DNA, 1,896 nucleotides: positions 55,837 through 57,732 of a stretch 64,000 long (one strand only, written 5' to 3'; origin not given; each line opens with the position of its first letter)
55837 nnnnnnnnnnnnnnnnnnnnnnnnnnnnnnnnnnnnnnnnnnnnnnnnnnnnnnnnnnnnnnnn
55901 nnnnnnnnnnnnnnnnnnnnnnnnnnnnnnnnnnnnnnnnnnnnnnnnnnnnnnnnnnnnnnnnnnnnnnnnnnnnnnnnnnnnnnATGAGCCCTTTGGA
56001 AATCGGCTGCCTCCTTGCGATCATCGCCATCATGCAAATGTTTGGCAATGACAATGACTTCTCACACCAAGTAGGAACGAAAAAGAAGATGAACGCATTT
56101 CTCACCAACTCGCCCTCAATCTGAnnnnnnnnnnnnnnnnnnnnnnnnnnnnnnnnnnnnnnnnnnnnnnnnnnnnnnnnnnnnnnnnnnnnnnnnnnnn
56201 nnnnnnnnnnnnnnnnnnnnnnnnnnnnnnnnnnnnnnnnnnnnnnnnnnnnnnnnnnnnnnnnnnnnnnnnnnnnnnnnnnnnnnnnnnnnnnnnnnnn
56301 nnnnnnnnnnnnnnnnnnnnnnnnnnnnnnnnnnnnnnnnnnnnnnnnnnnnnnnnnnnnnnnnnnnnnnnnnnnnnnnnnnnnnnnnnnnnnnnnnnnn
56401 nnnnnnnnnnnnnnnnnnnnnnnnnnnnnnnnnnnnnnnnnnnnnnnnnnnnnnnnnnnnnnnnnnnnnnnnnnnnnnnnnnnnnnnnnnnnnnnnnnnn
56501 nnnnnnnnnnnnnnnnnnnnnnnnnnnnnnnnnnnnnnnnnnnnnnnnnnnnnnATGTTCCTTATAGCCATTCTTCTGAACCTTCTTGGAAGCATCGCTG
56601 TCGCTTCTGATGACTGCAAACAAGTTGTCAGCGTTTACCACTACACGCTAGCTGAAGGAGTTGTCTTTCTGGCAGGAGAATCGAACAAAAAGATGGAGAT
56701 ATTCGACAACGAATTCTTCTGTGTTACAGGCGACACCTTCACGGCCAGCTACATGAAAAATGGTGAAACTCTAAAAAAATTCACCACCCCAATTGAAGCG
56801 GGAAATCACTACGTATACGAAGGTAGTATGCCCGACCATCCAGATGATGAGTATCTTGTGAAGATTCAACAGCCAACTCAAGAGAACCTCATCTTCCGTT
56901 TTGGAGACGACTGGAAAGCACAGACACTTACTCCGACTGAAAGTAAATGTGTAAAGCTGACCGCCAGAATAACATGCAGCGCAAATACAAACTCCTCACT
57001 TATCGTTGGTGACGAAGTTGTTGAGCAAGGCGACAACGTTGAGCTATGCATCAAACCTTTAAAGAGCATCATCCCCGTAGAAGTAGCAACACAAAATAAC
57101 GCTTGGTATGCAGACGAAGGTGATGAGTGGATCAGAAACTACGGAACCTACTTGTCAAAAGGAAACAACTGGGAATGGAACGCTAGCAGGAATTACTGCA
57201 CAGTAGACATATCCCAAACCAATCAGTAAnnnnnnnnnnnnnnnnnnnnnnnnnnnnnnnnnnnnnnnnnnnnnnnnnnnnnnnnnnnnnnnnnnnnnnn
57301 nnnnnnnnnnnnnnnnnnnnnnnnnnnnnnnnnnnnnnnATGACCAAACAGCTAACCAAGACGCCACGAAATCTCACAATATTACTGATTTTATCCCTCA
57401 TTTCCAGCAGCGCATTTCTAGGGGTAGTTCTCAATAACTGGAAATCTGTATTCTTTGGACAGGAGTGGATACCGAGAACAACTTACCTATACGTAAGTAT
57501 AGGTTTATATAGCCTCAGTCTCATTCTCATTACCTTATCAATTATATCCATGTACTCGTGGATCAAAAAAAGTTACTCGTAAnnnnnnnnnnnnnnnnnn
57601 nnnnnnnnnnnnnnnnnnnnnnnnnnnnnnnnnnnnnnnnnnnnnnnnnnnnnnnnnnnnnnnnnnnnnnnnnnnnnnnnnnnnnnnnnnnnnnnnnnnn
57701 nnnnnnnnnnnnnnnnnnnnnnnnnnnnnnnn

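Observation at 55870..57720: Second cassette-like module, AT-rich, with a repeated 55-nt leader, a repeated trailer of about 85 nt and an embedded small RNA gene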

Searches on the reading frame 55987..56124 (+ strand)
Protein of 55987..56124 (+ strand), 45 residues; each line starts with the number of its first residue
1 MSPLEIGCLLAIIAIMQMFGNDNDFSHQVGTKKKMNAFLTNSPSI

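Call 12: search_protein_families(library=pfam, proteins=[window:55987-56124:+], max_evalue=1)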
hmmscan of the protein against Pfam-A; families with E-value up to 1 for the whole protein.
window:55987-56124:+ (45 aa): 0 families

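Call 99: search_protein_families(library=phrogs, proteins=[window:55987-56121:+], max_evalue=0.1)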
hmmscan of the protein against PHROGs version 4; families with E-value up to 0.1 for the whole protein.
window:55987-56121:+ (45 aa): 0 families

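Call 100: search_protein_families(library=padloc, proteins=[window:55987-56121:+], max_evalue=0.1)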
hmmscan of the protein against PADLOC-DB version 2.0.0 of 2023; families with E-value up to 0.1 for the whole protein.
window:55987-56121:+ (45 aa): 0 families

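Call 101: search_protein_families(library=ncbifam, proteins=[window:55987-56121:+], max_evalue=0.1)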
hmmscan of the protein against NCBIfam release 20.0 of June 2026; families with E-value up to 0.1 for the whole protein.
window:55987-56121:+ (45 aa): 0 families
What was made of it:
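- Tried and rejected: Pfam, PHROGs, PADLOC and NCBIfam gave nothing above noise (calls 12, 99-101).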

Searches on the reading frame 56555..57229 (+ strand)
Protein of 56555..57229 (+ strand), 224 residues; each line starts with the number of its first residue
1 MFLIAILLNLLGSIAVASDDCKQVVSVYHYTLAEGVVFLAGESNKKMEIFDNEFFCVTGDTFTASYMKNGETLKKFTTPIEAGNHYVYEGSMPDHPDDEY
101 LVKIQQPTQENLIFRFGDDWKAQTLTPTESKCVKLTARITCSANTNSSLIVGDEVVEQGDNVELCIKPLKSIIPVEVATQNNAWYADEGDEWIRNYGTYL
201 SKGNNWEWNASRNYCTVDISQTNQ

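Call 12: search_protein_families(library=pfam, proteins=[window:56555-57229:+], max_evalue=1)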
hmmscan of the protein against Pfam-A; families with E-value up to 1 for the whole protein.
window:56555-57229:+ (224 aa): 1 family
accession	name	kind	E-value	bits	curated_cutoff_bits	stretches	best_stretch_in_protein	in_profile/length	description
PF12528.13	T2SSppdC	-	0.23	12.7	22.5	1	115-147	39-71/79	Type II secretion prepilin peptidase dependent protein C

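Call 18: find_encoding_contigs(protein=window:56555-57229:+, flank=10000, max_places=10)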
Protein window:56555-57229:+ (224 aa): 11 contigs read that carry it; 10 places shown.
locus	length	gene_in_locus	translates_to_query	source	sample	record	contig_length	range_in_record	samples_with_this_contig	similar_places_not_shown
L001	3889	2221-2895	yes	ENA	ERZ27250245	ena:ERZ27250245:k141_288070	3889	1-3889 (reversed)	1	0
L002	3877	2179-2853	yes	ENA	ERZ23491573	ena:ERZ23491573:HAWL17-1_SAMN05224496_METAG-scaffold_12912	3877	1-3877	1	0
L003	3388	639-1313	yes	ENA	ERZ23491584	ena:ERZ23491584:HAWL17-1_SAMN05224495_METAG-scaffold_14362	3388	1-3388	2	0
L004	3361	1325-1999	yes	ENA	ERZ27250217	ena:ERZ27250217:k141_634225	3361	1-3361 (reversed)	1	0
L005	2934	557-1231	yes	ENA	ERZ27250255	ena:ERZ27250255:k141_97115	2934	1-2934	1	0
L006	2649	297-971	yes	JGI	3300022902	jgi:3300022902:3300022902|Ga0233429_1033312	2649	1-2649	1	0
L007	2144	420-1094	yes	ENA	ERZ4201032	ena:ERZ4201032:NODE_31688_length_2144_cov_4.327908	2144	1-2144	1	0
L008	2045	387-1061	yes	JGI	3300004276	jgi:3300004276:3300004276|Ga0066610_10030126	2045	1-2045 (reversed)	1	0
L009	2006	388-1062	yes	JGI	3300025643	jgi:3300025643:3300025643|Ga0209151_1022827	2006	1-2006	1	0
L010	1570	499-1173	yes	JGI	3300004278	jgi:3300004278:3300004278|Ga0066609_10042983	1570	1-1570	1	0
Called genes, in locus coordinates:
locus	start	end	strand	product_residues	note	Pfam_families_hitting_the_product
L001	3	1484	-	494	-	?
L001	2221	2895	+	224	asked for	-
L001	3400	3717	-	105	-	-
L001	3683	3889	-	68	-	?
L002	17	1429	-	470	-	PF01676:Metalloenzyme, PF06415:iPGM_N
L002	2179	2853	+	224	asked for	-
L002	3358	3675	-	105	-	-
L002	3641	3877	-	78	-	?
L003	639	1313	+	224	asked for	-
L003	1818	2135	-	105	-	-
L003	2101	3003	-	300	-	PF01795:Methyltransf_5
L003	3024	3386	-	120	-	?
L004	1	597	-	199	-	?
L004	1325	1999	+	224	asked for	-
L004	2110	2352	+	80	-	-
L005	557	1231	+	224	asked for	-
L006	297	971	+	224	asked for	-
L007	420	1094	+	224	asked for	-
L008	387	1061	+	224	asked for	-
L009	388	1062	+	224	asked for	-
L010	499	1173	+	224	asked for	-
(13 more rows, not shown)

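Call 19: find_homologous_proteins(query=window:56555-57226:+, max_evalue=0.01)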
Query window:56555-57226:+ (224 aa): 1 proteins with E <= 0.01 among 110 candidates.
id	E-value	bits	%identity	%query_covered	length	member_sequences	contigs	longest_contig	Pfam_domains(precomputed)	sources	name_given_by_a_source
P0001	3.6e-150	516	100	100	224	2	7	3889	-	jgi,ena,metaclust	metaclust:\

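Call 28: search_protein_representatives(protein=window:56555-57226:+)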
Query: 224 residues. Proteins with E-value up to 0.001 (for the whole library): 2; up to 1e-10: 2; up to 1e-30: 1. The best 2 are listed.
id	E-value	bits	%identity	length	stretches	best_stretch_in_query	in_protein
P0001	1.1e-150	515.8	100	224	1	1-224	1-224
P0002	2.5e-11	60.1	36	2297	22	61-109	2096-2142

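Call 31: search_protein_families(library=pfam, proteins=[P0002], max_evalue=0.01)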
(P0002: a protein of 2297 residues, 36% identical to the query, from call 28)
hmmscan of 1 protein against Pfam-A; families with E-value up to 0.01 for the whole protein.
P0002 (2297 aa): 5 families
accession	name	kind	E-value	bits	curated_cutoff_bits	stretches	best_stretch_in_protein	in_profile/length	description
PF17966.7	Muc_B2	-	0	2059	23.5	22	30-124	4-99/100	Muc B2-like domain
PF00746.26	Gram_pos_anchor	-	8.7e-06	26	20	1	2259-2294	8-40/43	LPXTG cell wall anchor motif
PF24011.1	DUF7325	-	2e-05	25.3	27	0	115-152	8-45/131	Family of unknown function (DUF7325)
PF17514.7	DUF5442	-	4.7e-05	24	27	0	35-64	71-100/107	Family of unknown function (DUF5442)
PF05662.19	YadA_stalk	-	0.0041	17.9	28.4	0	1748-1755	10-17/43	Coiled stalk of trimeric autotransporter adhesin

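Call 51: predict_structure(protein=window:56555-57226:+)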
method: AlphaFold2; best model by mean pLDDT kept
length: 224 residues; sequences in the alignment: 1
mean_pLDDT: 37.2   pTM: 0.25
mean pLDDT of the five models: 37.2, 36.7, 35.8, 35.8, 30.6
residues with pLDDT >= 90: 0; 70-90: 0; 50-70: 17; < 50: 207
segments of 3 or more residues with pLDDT < 50: 9-61, 65-71, 81-160, 162-224
pLDDT, mean of each block of 10 residues (from residue 1): 51 38 32 25 28 43 49 51 41 43 35 28 34 42 39 42 42 30 29 30 32 37 29
secondary structure, 60 per line:
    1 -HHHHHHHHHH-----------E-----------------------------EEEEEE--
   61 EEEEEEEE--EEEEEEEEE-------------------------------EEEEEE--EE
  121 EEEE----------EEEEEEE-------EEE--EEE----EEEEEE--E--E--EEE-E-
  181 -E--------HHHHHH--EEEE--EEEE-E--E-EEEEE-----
elements in order: H2-11 E53-58 E61-68 E71-79 E111-116 E119-124 E135-141 E149-151 E154-156 E161-166 E175-177 H191-196 E199-202 E205-208 E215-219
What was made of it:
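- Tried and rejected: Structure: the AlphaFold model of ORF224 has pLDDT 37, so no fold search was run (call 51).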

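Call 99: search_protein_families(library=phrogs, proteins=[window:56555-57226:+], max_evalue=0.1)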
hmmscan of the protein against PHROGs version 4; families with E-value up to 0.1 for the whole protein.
window:56555-57226:+ (224 aa): 1 family
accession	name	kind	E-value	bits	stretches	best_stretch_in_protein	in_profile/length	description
phrog_37842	-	unknown function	0.093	14.1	0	9-58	17-66/108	-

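Call 100: search_protein_families(library=padloc, proteins=[window:56555-57226:+], max_evalue=0.1)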
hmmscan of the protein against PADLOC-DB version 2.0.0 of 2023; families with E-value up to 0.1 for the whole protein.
window:56555-57226:+ (224 aa): 0 families

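Call 101: search_protein_families(library=ncbifam, proteins=[window:56555-57226:+], max_evalue=0.1)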
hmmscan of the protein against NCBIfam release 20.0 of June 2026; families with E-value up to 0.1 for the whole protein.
window:56555-57226:+ (224 aa): 0 families

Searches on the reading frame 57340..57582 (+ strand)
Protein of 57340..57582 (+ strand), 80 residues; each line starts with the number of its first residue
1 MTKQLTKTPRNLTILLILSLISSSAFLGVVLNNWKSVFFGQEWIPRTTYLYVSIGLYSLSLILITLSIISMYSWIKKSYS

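Call 12: search_protein_families(library=pfam, proteins=[window:57340-57582:+], max_evalue=1)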
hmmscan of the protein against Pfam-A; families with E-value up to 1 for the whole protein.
window:57340-57582:+ (80 aa): 0 families

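Call 39: find_homologous_proteins(query=window:57340-57579:+, max_evalue=0.01)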
Query window:57340-57579:+ (80 aa): 1 proteins with E <= 0.01 among 11 candidates.
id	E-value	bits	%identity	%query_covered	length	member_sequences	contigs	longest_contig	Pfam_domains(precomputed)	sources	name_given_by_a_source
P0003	1.9e-41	156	100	100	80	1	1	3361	-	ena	-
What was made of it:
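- The cargo consists of small orphan ORFs, as in chromosomal integrons (calls 19, 39). No homologues exist (calls 19, 28, 39).
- Tried and rejected: Protein homology: ORF224 and ORF80 match only themselves (calls 19, 39).
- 57340..57582 (+): ORF80: orphan 80-aa protein with two hydrophobic segments. Only itself in the database (call 39).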

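Call 99: search_protein_families(library=phrogs, proteins=[window:57340-57579:+], max_evalue=0.1)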
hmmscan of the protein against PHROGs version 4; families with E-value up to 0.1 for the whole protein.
window:57340-57579:+ (80 aa): 0 families

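Call 100: search_protein_families(library=padloc, proteins=[window:57340-57579:+], max_evalue=0.1)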
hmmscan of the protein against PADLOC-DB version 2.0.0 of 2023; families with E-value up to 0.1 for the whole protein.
window:57340-57579:+ (80 aa): 0 families

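Call 101: search_protein_families(library=ncbifam, proteins=[window:57340-57579:+], max_evalue=0.1)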
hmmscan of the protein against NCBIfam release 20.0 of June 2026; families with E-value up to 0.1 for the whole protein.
window:57340-57579:+ (80 aa): 1 family
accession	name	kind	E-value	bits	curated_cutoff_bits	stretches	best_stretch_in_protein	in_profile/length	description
NF033218.1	anchor_AmaP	equivalog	0.013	15.3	55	1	13-73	7-67/166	alkaline shock response membrane anchor protein AmaP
